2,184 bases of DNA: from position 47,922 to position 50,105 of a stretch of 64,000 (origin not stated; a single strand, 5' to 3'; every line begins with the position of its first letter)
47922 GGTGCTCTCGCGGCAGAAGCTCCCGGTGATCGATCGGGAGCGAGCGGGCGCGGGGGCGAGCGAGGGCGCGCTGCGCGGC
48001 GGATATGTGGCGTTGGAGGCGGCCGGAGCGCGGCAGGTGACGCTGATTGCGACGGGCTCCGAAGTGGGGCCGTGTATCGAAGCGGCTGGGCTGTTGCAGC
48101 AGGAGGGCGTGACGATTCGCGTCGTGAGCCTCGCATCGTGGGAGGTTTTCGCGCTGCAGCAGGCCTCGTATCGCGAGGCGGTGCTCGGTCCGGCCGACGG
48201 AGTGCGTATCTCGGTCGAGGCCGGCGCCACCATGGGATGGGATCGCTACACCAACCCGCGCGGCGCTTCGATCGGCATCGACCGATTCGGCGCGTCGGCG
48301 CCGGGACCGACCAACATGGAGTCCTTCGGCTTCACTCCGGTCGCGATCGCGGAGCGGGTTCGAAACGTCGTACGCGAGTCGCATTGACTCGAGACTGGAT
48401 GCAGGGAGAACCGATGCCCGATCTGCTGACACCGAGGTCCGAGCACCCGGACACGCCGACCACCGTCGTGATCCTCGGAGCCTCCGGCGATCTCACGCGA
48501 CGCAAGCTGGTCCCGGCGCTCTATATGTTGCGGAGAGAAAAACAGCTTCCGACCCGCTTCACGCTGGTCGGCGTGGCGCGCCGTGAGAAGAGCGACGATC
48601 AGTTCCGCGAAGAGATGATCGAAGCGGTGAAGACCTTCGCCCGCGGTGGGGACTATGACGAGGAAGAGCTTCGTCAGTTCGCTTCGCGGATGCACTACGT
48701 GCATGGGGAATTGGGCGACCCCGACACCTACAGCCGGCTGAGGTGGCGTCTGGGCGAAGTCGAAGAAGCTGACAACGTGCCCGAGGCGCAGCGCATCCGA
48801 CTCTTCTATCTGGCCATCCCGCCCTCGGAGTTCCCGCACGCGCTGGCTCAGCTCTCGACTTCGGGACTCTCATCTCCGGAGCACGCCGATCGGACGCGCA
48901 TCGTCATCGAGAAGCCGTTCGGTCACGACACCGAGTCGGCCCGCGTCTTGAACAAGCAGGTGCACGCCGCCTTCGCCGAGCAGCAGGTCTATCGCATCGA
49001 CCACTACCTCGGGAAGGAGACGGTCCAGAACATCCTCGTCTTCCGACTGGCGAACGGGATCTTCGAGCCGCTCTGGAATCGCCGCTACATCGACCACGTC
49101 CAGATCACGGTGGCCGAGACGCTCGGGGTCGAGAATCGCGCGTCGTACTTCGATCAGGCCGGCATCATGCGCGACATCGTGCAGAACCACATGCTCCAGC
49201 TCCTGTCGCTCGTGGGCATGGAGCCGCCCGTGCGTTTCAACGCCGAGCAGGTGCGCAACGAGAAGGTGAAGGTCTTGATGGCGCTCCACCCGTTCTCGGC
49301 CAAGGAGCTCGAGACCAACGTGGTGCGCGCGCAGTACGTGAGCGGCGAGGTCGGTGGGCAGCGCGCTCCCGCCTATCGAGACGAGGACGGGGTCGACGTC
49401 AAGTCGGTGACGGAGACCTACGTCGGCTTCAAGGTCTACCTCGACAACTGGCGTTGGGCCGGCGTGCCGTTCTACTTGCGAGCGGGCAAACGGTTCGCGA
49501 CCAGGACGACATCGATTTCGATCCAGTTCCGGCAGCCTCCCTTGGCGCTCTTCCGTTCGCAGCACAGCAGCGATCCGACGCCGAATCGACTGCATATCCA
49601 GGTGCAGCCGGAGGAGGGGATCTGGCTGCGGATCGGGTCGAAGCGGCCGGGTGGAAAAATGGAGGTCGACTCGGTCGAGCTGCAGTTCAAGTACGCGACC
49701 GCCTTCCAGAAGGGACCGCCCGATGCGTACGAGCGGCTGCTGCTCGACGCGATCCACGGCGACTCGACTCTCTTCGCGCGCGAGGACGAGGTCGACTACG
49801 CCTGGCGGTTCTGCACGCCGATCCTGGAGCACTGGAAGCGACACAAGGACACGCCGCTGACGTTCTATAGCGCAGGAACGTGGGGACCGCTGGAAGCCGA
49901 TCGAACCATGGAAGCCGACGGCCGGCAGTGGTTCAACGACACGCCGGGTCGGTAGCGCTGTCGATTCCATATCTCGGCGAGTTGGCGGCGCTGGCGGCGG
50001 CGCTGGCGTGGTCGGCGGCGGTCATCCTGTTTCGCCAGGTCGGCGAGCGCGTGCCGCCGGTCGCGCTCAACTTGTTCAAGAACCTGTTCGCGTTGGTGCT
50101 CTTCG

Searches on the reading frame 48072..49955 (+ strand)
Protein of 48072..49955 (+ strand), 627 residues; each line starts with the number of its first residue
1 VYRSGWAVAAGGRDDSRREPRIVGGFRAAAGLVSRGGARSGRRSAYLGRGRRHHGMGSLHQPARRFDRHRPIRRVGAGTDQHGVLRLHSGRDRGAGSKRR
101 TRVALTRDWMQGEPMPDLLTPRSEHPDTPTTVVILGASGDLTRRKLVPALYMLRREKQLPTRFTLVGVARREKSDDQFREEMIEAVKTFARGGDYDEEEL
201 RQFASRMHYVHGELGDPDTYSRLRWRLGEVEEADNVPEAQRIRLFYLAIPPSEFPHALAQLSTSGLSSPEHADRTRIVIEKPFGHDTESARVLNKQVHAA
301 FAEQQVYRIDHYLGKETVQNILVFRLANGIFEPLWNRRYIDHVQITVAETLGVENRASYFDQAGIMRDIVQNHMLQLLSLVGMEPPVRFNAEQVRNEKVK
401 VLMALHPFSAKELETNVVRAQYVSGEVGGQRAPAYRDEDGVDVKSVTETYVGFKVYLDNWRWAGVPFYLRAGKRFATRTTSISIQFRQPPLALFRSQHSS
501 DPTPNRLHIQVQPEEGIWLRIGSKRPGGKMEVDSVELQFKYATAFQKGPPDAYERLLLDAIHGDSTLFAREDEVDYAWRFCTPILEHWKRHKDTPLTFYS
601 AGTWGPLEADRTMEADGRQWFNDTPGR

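Call 16: search_protein_families(library=pfam, proteins=[window:48072-49955:+], max_evalue=0.001)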
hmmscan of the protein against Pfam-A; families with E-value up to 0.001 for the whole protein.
window:48072-49955:+ (627 aa): 2 families
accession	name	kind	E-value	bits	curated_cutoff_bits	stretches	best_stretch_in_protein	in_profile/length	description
PF02781.21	G6PD_C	-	4e-123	410.6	27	1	322-620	1-295/296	Glucose-6-phosphate dehydrogenase, C-terminal domain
PF00479.28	G6PD_N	-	6.9e-62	209.8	22.1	1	133-320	1-183/183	Glucose-6-phosphate dehydrogenase, NAD binding domain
